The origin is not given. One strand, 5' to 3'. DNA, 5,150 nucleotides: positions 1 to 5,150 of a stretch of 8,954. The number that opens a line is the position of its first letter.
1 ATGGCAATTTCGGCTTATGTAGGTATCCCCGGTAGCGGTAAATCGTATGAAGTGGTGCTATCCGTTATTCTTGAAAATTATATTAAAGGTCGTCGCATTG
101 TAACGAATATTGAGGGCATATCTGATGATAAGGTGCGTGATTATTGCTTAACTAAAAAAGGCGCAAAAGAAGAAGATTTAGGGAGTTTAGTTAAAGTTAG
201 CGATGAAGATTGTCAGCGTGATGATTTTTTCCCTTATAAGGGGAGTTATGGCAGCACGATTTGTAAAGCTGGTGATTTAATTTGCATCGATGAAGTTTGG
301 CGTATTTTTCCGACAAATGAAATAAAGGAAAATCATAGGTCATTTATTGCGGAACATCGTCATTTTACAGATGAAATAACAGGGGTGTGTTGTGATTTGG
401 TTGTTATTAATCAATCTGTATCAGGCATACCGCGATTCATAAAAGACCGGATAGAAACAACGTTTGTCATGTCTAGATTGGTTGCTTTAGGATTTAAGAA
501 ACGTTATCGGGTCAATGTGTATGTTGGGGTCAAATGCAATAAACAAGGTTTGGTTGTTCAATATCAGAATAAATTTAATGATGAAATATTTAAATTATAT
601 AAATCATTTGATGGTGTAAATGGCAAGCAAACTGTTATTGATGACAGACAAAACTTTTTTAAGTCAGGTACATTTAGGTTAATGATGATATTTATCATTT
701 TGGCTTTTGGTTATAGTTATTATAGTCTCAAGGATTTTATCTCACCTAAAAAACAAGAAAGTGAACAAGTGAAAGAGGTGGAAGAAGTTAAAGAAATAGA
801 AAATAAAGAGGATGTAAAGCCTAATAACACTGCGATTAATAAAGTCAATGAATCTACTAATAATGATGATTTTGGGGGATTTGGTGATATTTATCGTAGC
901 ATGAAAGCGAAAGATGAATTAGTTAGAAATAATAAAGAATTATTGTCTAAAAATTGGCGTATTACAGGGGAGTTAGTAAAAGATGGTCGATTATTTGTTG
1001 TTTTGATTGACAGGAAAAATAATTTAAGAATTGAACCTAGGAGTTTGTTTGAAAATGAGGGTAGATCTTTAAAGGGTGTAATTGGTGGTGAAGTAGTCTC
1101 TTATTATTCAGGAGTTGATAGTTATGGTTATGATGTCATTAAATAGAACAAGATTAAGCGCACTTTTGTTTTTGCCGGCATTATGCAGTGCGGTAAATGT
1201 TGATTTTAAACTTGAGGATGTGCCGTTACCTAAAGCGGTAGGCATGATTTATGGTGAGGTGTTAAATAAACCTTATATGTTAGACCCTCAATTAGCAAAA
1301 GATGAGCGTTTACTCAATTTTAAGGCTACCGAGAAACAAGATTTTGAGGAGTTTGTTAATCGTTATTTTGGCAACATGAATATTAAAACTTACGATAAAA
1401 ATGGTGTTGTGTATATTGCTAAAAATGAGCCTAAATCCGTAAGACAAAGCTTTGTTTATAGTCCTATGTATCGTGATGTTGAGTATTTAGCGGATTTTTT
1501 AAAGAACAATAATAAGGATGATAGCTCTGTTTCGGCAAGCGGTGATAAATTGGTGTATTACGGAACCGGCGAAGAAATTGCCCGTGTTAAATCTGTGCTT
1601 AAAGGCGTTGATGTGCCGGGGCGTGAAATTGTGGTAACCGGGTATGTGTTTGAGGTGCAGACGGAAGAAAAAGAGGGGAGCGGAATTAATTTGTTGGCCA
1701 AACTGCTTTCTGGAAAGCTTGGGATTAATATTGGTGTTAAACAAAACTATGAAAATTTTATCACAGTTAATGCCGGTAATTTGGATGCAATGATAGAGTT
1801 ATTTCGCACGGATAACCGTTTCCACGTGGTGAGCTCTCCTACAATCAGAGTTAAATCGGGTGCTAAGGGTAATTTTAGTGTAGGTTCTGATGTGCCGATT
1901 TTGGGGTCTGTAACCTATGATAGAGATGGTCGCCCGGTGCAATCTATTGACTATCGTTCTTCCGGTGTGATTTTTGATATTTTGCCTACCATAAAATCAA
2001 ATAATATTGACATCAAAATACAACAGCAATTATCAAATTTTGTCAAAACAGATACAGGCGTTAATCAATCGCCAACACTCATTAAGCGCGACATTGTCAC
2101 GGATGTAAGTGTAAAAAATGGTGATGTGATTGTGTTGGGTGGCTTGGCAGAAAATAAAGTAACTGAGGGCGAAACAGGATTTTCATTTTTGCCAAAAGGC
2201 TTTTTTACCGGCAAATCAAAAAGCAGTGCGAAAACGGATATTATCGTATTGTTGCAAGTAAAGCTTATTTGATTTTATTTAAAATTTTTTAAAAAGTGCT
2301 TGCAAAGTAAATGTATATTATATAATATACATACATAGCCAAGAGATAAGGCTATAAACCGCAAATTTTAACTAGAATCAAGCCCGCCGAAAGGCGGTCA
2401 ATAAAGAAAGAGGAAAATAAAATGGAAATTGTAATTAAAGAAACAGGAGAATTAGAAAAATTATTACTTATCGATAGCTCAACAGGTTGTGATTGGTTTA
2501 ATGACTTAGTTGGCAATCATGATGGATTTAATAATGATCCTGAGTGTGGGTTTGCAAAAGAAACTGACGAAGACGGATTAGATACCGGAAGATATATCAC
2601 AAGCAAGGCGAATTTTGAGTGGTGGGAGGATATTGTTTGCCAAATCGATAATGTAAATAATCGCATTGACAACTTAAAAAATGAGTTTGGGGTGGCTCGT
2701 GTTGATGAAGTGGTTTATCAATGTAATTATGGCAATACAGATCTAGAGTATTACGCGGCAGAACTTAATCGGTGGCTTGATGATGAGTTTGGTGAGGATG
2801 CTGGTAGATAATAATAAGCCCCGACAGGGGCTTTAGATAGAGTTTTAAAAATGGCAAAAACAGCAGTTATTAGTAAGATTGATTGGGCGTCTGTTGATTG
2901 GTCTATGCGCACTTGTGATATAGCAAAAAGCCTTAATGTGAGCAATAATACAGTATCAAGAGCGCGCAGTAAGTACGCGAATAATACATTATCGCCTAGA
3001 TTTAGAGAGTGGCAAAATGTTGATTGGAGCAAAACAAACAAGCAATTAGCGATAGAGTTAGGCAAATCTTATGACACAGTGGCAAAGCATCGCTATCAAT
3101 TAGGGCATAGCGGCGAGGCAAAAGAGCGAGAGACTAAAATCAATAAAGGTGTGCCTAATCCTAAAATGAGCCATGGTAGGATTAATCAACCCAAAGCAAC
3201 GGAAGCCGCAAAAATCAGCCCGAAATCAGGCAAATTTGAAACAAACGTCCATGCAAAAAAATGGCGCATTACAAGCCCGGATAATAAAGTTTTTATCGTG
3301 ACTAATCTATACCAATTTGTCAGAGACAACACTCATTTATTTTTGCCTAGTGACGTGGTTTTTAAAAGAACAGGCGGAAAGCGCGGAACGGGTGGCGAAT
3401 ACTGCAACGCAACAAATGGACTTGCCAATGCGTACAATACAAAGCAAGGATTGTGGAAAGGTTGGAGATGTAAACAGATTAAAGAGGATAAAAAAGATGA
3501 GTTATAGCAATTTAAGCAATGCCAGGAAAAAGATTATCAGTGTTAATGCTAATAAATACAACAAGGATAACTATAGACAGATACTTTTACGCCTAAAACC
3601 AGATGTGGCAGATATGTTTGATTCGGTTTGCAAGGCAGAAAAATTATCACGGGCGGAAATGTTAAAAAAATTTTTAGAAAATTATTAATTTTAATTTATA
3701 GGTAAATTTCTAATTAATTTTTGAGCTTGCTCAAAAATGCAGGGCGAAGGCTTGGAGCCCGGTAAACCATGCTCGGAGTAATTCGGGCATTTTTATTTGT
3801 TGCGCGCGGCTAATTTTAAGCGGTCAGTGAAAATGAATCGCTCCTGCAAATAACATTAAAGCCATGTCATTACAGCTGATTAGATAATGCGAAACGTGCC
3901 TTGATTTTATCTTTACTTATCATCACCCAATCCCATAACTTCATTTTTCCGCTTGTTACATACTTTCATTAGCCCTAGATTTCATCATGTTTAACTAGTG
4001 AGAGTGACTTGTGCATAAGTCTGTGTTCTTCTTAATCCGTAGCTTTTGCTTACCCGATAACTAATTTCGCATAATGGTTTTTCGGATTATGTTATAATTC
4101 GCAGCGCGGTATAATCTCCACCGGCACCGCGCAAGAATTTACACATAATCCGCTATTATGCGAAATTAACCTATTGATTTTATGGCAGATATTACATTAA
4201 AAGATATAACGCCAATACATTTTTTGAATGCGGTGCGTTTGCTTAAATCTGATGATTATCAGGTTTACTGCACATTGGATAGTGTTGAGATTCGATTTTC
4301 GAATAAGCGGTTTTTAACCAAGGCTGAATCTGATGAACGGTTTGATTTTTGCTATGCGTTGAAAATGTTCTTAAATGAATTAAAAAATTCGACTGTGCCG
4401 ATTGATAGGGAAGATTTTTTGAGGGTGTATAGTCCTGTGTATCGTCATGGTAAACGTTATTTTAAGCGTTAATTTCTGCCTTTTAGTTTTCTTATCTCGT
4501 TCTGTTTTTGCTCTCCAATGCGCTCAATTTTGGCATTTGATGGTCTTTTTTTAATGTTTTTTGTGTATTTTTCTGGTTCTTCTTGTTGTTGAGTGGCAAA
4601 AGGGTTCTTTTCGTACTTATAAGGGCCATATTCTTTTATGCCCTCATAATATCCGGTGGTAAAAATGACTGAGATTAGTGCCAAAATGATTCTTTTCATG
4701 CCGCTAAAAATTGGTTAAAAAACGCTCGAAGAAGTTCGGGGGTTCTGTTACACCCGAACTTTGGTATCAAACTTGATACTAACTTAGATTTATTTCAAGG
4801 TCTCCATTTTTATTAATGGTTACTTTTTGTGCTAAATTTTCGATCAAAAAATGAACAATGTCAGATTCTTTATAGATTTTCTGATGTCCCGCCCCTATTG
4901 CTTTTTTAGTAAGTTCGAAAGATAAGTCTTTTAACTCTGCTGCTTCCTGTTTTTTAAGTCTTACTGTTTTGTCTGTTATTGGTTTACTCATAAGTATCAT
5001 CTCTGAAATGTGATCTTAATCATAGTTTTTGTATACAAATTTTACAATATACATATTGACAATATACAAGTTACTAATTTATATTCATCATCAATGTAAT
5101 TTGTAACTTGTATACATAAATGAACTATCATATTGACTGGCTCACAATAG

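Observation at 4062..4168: Two inverted dif-like sites fold into a forked hairpin: candidate ssDNA XerCD attP (CTXphi-type) in a phage with no integrase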

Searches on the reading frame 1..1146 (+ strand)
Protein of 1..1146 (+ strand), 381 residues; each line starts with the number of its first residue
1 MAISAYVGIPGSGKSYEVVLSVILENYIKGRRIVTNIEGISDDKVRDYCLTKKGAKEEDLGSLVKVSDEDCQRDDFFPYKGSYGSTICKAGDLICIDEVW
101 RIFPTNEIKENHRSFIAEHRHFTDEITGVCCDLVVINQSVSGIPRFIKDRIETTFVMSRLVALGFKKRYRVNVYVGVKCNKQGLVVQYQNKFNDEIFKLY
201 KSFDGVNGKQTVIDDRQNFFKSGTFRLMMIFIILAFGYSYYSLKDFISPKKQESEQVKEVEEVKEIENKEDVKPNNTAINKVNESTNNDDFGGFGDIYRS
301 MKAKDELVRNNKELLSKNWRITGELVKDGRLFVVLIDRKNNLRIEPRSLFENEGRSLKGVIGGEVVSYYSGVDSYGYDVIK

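Call 8: search_protein_families(library=pfam, proteins=[window:1-1146:+], max_evalue=0.01)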
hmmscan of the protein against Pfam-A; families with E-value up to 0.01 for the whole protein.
window:1-1146:+ (381 aa): 1 family
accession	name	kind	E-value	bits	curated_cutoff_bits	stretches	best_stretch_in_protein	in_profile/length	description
PF05707.18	Zot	-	6.2e-22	78.5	20.3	1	3-202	2-192/197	Zonular occludens toxin (Zot)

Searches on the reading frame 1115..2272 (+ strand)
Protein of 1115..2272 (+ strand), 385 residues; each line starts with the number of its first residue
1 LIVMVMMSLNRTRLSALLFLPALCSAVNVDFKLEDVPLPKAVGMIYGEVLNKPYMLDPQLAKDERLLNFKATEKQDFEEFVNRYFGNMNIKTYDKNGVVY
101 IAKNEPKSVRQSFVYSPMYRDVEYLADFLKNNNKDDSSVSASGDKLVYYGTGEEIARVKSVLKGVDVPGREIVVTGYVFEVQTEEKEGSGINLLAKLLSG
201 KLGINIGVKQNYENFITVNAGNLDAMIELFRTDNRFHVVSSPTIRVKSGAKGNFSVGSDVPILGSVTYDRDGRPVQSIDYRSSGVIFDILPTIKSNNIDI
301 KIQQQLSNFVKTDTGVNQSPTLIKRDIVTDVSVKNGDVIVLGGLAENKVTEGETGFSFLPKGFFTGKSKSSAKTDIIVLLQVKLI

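Call 8: search_protein_families(library=pfam, proteins=[window:1115-2272:+], max_evalue=0.01)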
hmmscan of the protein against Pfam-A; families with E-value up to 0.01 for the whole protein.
window:1115-2272:+ (385 aa): 1 family
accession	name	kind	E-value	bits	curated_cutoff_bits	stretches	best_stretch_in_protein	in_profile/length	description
PF00263.26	Secretin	-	5.1e-23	81.9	27.5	1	231-385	3-168/169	Bacterial type II and III secretion system protein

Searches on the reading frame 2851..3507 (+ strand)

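Call 8: search_protein_families(library=pfam, proteins=[window:2851-3507:+], max_evalue=0.01)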
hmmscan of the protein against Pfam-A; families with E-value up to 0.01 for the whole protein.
window:2851-3507:+ (218 aa): 3 families
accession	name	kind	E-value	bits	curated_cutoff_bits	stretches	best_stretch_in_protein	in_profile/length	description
PF13384.12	HTH_23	-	4e-06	26.9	24.6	1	19-44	18-43/50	Homeodomain-like domain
PF00196.25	GerE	-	0.00043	20.3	23.5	0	21-36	20-35/57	Bacterial regulatory proteins, luxR family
PF13551.12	HTH_29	-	0.0044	17.5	28.1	0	20-44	14-38/64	Winged helix-turn helix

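Call 55: search_protein_families(library=phrogs, proteins=[window:2851-3507:+], max_evalue=0.001)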
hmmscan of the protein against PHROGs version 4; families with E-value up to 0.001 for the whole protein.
window:2851-3507:+ (218 aa): 1 family
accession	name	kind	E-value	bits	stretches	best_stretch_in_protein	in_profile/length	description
phrog_323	-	transcription regulation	9.1e-05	23.1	1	18-138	111-242/319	transcriptional regulator, D5-like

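Call 56: search_protein_families(library=ncbifam, proteins=[window:2851-3507:+], max_evalue=0.01)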
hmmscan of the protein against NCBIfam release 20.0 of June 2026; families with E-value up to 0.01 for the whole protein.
window:2851-3507:+ (218 aa): 1 family
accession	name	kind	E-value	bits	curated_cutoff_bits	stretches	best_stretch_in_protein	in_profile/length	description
NF008273.0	PRK11050.1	equivalog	0.0017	18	153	1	19-92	55-127/156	manganese-binding transcriptional regulator MntR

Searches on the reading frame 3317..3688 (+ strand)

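Call 8: search_protein_families(library=pfam, proteins=[window:3317-3688:+], max_evalue=0.01)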
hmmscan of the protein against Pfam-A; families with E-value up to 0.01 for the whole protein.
window:3317-3688:+ (123 aa): 1 family
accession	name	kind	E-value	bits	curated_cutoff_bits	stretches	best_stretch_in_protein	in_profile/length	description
PF06585.17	JHBP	-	0.0071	16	29.2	1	55-106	173-222/239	Haemolymph juvenile hormone binding protein (JHBP)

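Call 55: search_protein_families(library=phrogs, proteins=[window:3317-3688:+], max_evalue=0.001)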
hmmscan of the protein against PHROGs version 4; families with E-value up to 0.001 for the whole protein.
window:3317-3688:+ (123 aa): 0 families

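Call 56: search_protein_families(library=ncbifam, proteins=[window:3317-3688:+], max_evalue=0.01)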
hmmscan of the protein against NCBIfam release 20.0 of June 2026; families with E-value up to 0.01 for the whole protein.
window:3317-3688:+ (123 aa): 0 families

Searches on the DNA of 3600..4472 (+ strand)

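Call 72: search_rna_families(source=window, start=3600, end=4400, threshold=evalue, max_evalue=1)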
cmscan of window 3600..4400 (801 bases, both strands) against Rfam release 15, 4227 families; matches with E-value up to 1: 2.
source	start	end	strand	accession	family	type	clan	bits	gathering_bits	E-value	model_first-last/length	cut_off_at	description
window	3960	4178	+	RF02731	JA03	Gene; sRNA;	-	40.5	44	1.2e-07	5-192/274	no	Aggregatibacter sRNA JA03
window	3878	3931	-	RF00287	SNORD44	Gene; snRNA; snoRNA; CD-box;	CL00060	18.9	40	0.37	1-61/61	no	Small nucleolar RNA SNORD44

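Call 74: search_rna_families(source=window, start=3800, end=4400, threshold=evalue, max_evalue=0.001, show_alignments=1)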
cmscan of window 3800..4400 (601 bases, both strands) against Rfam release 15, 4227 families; matches with E-value up to 0.001: 1.
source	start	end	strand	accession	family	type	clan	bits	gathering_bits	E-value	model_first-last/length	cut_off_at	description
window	3960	4178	+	RF02731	JA03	Gene; sRNA;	-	40.5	44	9e-08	5-192/274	no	Aggregatibacter sRNA JA03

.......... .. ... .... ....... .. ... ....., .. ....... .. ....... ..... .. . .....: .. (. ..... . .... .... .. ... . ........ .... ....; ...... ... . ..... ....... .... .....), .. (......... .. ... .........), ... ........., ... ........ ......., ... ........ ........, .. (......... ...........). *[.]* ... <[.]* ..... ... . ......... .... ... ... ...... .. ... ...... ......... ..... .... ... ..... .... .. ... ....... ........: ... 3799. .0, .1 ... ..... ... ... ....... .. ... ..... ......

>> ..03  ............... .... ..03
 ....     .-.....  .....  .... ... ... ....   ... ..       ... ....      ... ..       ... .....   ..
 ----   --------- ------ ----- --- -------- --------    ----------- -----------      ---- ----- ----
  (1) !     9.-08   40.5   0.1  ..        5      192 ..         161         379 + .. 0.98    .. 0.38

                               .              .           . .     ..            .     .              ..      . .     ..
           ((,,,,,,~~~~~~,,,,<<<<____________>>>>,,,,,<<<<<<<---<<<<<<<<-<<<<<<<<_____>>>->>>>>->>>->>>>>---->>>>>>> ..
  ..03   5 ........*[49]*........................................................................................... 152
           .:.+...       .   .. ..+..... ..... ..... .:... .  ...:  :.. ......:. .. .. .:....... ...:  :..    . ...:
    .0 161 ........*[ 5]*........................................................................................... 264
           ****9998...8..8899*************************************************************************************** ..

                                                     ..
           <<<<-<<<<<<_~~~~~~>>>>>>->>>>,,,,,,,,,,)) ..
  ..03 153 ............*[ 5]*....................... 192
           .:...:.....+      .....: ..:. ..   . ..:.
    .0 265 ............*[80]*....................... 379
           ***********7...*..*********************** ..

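Call 79: search_rna_families(sources=[L053, L074, L088, L144, L147, L008, L005, L010], threshold=gathering, show_alignments=1)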
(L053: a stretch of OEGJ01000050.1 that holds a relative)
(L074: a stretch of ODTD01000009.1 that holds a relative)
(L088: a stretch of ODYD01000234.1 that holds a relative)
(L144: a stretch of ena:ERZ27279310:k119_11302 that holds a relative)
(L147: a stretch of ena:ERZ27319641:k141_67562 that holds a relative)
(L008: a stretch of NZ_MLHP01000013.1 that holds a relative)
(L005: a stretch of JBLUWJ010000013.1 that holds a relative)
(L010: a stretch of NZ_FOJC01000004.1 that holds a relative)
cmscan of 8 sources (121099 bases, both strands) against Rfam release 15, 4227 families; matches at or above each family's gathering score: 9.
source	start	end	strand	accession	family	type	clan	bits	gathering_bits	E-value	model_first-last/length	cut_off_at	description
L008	20121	20263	-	RF01055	Molybdenum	Cis-reg; riboswitch;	-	86.3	36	2.4e-19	1-135/135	no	Molybdenum/Tungsten riboswitch aptamer (Moco RNA motif)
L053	5498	5596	-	RF02902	AaHKsRNA22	Gene; sRNA;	-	78.7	39.8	1.7e-12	1-101/101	no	Aggregatibacter sRNA 22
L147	9983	10144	+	RF02731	JA03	Gene; sRNA;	-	70.3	44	1.6e-13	1-274/274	no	Aggregatibacter sRNA JA03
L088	5745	5929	+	RF02731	JA03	Gene; sRNA;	-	70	44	2e-13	1-274/274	no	Aggregatibacter sRNA JA03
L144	18716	18878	+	RF02731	JA03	Gene; sRNA;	-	65.6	44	3e-12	1-274/274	no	Aggregatibacter sRNA JA03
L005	7700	7794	+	RF02731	JA03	Gene; sRNA;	-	64.1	44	7.4e-12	86-180/274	no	Aggregatibacter sRNA JA03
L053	2984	3127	-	RF02731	JA03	Gene; sRNA;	-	63.7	44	9.9e-12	13-186/274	no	Aggregatibacter sRNA JA03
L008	16412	16562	+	RF02731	JA03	Gene; sRNA;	-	61.8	44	3.1e-11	13-186/274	no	Aggregatibacter sRNA JA03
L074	439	532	-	RF02731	JA03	Gene; sRNA;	-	47.8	44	2e-07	87-180/274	no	Aggregatibacter sRNA JA03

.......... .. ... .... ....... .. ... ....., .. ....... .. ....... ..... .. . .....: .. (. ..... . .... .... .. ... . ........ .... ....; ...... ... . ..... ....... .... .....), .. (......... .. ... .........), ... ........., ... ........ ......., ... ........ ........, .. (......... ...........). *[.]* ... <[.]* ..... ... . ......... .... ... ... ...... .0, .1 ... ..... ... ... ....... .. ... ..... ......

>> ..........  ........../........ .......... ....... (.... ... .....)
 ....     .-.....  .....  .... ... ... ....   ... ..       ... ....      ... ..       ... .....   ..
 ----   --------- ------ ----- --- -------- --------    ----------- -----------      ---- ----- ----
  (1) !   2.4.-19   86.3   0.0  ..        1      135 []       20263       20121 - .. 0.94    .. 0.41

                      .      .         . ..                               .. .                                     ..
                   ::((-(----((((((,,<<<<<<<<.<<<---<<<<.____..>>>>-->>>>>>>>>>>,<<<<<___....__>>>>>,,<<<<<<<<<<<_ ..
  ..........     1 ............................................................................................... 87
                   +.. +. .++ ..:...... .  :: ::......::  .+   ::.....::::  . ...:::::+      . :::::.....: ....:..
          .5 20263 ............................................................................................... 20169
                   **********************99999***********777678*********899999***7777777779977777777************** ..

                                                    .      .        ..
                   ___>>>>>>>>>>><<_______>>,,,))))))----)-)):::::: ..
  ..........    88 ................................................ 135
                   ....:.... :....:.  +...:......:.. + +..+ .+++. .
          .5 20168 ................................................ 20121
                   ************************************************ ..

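Call 80: search_rna_families(source=L147, start=9800, end=10400, threshold=gathering, show_alignments=1)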
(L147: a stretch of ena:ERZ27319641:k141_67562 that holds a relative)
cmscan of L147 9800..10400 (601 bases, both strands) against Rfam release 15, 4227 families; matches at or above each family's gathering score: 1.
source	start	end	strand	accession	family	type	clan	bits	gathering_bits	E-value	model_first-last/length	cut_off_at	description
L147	9983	10144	+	RF02731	JA03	Gene; sRNA;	-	70.3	44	8.1e-16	1-274/274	no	Aggregatibacter sRNA JA03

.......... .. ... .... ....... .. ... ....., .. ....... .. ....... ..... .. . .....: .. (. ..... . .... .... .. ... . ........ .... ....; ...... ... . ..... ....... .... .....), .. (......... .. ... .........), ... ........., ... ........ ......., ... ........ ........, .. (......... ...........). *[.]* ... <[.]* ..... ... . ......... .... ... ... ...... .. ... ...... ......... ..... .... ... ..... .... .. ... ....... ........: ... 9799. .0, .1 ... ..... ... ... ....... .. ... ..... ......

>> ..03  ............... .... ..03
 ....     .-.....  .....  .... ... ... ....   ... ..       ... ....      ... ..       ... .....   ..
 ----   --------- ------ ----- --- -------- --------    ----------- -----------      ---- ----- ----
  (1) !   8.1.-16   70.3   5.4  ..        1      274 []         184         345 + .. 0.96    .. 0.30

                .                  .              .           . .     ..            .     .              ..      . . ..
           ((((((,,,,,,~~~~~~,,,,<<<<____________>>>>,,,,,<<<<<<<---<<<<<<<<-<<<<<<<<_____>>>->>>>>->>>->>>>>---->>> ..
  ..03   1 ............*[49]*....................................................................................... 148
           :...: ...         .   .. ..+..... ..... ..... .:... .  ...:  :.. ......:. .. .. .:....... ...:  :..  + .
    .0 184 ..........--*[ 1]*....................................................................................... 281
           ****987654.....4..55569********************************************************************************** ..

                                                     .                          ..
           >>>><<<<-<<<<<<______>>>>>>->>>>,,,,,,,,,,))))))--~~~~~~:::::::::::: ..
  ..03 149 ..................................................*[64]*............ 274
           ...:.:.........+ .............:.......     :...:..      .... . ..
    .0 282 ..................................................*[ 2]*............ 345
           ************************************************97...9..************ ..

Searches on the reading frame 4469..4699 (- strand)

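Call 55: search_protein_families(library=phrogs, proteins=[window:4469-4699:-], max_evalue=0.001)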
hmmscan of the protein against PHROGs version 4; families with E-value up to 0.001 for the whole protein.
window:4469-4699:- (76 aa): 1 family
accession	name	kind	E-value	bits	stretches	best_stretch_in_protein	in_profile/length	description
phrog_23501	-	unknown function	4.1e-21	75.9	1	1-76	1-82/82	-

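Call 56: search_protein_families(library=ncbifam, proteins=[window:4469-4699:-], max_evalue=0.01)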
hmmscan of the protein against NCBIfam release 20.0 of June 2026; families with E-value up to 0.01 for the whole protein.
window:4469-4699:- (76 aa): 0 families

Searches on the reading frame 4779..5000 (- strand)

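Call 8: search_protein_families(library=pfam, proteins=[window:4779-5000:-], max_evalue=0.01)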
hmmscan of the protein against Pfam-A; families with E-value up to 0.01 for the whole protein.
window:4779-5000:- (73 aa): 0 families

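Call 55: search_protein_families(library=phrogs, proteins=[window:4779-5000:-], max_evalue=0.001)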
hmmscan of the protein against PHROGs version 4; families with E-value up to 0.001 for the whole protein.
window:4779-5000:- (73 aa): 2 families
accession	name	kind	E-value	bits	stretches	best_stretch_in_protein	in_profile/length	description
phrog_5642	-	unknown function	8.9e-26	90.7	1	8-72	4-67/68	-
phrog_2503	-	unknown function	0.00054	20.5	1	10-57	5-47/65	-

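Call 56: search_protein_families(library=ncbifam, proteins=[window:4779-5000:-], max_evalue=0.01)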
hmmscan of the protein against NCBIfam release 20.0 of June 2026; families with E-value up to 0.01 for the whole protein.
window:4779-5000:- (73 aa): 0 families
